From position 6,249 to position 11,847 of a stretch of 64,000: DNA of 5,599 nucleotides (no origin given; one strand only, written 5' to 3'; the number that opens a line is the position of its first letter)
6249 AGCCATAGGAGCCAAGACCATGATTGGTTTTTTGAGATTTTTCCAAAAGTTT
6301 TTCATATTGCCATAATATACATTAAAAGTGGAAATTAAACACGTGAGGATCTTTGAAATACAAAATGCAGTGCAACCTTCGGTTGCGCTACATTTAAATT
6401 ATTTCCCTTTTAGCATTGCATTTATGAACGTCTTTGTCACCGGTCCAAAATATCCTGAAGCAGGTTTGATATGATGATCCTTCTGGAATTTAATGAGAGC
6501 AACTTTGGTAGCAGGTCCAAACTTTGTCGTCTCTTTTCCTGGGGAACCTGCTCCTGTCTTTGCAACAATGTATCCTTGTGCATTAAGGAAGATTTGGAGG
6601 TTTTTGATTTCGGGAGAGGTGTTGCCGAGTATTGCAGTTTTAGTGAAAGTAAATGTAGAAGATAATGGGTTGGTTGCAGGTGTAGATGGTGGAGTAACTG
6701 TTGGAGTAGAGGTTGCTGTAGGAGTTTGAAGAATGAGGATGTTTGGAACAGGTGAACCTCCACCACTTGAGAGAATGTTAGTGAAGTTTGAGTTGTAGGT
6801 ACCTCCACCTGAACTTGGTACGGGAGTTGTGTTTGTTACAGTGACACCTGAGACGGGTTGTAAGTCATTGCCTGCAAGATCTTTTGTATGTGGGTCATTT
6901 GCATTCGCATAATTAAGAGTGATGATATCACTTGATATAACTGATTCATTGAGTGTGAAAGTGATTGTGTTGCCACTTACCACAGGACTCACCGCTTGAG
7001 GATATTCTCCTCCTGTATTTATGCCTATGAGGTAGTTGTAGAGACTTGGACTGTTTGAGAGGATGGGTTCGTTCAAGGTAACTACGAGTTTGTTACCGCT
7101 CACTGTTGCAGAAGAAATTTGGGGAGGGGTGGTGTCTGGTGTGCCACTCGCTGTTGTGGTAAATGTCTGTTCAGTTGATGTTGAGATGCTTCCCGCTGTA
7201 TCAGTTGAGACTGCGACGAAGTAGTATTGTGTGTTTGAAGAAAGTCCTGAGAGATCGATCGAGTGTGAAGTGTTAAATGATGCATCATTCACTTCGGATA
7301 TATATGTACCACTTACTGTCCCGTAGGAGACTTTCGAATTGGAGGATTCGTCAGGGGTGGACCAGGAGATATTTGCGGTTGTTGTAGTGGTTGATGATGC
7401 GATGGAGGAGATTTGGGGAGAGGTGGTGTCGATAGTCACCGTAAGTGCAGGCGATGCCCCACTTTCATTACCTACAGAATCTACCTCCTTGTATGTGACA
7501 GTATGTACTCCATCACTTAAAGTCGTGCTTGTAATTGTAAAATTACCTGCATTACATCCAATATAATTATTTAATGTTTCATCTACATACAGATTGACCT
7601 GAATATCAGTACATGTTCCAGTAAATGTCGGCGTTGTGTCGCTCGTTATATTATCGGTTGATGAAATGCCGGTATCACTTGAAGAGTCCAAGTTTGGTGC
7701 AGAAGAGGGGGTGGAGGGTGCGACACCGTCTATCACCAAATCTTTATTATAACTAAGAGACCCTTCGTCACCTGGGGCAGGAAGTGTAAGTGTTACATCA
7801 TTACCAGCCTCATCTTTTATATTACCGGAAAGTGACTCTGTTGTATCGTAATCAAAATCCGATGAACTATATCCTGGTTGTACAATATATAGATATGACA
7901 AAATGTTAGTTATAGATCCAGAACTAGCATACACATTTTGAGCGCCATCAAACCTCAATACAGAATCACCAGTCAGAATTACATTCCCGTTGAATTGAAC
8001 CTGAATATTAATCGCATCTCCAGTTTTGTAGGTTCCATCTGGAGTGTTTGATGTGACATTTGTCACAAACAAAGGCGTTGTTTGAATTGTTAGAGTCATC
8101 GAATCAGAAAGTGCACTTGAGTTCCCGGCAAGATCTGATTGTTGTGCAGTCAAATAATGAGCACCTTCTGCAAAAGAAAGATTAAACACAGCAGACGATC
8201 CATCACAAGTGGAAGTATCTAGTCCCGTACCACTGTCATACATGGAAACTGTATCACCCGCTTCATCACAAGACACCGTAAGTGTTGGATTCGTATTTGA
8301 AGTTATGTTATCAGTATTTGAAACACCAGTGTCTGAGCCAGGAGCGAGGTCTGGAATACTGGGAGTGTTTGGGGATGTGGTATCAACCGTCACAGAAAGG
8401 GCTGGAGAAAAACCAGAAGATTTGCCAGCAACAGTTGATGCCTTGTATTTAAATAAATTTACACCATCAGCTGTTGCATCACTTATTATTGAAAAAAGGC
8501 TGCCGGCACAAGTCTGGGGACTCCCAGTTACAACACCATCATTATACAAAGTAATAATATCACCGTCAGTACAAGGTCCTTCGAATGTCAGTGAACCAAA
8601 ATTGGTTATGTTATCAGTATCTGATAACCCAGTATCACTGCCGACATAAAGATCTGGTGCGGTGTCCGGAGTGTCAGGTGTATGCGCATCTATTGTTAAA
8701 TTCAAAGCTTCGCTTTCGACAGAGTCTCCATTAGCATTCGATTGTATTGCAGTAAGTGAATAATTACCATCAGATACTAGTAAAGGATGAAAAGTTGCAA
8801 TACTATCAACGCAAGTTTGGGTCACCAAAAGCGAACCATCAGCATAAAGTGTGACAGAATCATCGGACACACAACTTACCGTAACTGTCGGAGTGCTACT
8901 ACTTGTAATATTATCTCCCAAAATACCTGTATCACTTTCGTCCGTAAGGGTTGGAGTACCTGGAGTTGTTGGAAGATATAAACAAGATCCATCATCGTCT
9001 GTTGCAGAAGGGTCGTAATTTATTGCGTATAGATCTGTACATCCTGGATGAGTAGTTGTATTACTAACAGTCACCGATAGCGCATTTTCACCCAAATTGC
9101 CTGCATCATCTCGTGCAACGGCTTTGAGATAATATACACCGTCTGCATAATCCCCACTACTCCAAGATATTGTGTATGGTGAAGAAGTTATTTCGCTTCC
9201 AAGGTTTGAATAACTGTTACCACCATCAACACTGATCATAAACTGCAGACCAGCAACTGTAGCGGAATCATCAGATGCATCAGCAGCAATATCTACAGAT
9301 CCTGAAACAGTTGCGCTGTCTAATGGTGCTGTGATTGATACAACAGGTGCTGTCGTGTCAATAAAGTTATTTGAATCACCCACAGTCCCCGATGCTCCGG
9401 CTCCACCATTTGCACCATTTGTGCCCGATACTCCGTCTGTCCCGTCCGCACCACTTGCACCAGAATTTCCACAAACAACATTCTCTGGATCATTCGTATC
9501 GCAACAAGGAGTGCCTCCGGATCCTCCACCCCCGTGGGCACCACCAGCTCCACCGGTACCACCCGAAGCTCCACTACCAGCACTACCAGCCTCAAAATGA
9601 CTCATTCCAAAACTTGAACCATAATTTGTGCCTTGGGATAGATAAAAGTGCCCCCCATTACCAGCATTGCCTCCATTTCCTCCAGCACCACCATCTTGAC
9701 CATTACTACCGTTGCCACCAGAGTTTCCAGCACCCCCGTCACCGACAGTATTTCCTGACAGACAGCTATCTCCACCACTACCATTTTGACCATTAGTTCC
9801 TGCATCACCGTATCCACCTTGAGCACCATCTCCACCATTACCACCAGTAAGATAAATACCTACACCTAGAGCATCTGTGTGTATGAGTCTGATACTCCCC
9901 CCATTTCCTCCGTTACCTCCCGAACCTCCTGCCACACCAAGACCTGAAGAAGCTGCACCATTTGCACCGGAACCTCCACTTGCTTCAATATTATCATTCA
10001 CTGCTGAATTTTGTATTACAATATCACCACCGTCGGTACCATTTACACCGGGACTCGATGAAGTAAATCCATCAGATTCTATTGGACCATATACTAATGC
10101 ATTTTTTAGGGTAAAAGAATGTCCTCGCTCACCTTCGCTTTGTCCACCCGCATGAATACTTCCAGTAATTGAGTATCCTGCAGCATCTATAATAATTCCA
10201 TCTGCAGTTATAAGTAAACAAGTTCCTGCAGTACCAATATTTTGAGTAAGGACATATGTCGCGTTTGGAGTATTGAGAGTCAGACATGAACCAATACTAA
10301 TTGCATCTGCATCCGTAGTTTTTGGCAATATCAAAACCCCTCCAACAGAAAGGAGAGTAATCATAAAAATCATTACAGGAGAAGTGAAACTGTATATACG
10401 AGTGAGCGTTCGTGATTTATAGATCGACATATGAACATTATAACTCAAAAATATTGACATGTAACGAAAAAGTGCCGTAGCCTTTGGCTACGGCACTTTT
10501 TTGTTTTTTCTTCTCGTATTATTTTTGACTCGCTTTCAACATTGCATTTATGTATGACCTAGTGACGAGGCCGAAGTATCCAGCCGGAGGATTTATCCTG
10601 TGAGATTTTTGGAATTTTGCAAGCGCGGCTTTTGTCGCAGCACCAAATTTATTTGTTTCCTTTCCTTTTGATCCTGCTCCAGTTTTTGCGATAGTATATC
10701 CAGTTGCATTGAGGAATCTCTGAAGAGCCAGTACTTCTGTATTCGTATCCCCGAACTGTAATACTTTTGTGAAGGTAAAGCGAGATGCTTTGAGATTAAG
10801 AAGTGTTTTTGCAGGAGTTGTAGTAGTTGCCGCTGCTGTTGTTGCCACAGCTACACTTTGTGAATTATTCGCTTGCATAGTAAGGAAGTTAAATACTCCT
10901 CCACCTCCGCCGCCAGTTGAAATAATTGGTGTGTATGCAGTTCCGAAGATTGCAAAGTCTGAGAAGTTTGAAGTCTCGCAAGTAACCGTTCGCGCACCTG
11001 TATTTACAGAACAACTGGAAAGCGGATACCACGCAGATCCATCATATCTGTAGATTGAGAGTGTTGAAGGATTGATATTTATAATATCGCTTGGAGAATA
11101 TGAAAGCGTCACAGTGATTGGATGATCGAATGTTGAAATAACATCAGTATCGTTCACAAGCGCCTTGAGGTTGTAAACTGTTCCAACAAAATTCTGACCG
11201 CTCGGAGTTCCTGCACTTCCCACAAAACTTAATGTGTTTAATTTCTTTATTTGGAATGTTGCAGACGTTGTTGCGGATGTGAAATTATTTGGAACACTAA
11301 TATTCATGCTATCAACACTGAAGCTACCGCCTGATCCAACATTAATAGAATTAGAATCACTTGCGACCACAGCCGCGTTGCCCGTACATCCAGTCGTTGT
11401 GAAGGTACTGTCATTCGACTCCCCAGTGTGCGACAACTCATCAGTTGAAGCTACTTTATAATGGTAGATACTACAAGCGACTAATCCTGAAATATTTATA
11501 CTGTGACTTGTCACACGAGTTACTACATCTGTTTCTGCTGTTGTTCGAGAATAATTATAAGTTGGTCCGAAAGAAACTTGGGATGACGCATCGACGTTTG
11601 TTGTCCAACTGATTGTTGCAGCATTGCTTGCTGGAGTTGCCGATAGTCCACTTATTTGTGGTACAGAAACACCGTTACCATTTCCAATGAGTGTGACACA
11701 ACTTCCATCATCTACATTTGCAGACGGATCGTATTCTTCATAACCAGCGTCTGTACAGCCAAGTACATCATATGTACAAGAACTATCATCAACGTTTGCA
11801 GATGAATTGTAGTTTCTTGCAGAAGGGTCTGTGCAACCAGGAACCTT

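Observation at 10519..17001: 2160-aa surface protein built from at least 45 tandem 28-residue two-cysteine repeats of unrecognised type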

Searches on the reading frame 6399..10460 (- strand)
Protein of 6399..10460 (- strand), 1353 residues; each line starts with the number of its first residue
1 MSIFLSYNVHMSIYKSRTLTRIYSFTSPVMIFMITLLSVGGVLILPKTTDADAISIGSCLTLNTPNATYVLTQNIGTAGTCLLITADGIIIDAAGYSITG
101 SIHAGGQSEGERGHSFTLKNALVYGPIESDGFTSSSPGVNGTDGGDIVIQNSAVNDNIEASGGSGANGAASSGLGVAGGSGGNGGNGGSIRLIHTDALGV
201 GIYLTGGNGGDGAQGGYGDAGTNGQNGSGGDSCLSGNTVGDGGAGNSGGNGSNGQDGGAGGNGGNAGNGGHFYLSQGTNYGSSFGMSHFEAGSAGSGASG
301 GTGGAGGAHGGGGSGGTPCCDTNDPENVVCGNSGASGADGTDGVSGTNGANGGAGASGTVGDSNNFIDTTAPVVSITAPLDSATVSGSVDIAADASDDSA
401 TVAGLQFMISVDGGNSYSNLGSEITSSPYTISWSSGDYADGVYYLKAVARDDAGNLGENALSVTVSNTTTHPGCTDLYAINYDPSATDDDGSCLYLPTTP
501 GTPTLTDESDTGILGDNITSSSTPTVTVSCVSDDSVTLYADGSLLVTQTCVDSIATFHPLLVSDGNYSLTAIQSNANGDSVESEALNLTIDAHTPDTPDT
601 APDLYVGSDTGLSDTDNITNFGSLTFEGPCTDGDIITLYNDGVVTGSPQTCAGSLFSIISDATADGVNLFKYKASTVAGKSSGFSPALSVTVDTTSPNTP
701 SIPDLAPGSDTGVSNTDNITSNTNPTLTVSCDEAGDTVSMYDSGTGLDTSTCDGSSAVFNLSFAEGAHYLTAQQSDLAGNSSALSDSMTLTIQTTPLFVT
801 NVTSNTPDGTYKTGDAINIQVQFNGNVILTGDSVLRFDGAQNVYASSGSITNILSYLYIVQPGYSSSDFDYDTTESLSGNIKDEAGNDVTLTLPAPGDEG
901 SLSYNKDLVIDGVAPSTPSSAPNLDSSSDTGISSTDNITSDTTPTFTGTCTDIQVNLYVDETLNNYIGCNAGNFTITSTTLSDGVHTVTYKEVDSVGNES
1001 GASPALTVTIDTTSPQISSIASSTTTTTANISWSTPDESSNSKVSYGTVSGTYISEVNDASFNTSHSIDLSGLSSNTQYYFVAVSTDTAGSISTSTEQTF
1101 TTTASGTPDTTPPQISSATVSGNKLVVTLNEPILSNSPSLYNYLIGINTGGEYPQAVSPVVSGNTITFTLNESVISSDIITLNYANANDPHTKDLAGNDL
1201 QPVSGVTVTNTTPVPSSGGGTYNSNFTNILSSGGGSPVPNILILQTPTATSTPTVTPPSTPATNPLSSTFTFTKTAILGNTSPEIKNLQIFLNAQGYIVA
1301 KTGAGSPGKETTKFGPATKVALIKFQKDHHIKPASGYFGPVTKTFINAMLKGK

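Call 6: search_protein_families(library=pfam, proteins=[window:6399-10460:-], max_evalue=1)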
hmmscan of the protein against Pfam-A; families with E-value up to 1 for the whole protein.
window:6399-10460:- (1353 aa): 8 families
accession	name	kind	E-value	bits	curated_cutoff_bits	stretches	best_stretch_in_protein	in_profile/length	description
PF19077.6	Big_13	-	2.1e-53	179.5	27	5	921-1012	6-102/102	Bacterial Ig-like domain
PF17957.7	Big_7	-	3.4e-11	44.1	24.1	1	372-447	1-70/70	Bacterial Ig domain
PF01471.23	PG_binding_1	-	2e-08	34.8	23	1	1282-1344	2-55/57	Putative peptidoglycan binding domain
PF16656.11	Pur_ac_phosph_N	-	1.4e-07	32.4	30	1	1020-1102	6-93/93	Purple acid Phosphatase, N-terminal domain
PF13753.12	SWM_repeat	-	1.2e-05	25.9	27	1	1109-1187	2-84/86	Putative flagellar system-associated repeat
PF02927.20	CelD_N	-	0.078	14.2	24.6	1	1024-1083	24-81/86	Cellulase N-terminal ig-like domain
PF00041.27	fn3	-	0.16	12.7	25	1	1021-1097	8-79/84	Fibronectin type III domain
PF18962.6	Por_Secre_tail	-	0.39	11.5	27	1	1027-1089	8-67/75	Secretion system C-terminal sorting domain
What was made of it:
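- On Fibronectin type III / Pur_ac_phosph_N: The paralog's equivalent domain passes at 32.4 bits (call 6).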

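Call 8: search_protein_families(library=ncbifam, proteins=[window:6399-10460:-], max_evalue=1)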
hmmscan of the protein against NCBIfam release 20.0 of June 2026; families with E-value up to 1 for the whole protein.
window:6399-10460:- (1353 aa): 1 family
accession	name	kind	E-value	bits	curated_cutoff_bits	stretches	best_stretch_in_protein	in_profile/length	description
NF047446.1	barrel_OmpL47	domain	0.01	16.3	40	1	982-1003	41-62/68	OmpL47-type beta-barrel domain-containing protein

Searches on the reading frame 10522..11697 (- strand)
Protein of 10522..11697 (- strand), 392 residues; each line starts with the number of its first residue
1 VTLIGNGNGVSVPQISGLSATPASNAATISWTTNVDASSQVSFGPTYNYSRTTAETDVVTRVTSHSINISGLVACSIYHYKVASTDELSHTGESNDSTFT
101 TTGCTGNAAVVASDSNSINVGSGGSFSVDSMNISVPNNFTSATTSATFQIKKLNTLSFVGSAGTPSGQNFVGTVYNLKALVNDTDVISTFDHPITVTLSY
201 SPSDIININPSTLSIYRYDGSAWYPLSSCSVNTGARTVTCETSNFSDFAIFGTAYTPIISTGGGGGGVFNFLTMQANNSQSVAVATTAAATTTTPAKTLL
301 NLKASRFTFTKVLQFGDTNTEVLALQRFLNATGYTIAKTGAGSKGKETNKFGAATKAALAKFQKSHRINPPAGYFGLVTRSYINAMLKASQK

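Call 28: search_protein_families(library=pfam, proteins=[window:10522-11697:-], max_evalue=10)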
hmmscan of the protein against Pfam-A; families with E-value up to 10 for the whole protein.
seq(392 aa): 3 families
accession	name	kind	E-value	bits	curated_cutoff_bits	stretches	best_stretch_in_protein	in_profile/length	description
PF01471.23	PG_binding_1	-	3.5e-08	33.9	23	1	319-376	2-50/57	Putative peptidoglycan binding domain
PF16656.11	Pur_ac_phosph_N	-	2.2e-06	28.6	30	1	18-101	6-93/93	Purple acid Phosphatase, N-terminal domain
PF00041.27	fn3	-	0.052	14.2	25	1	16-98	4-82/84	Fibronectin type III domain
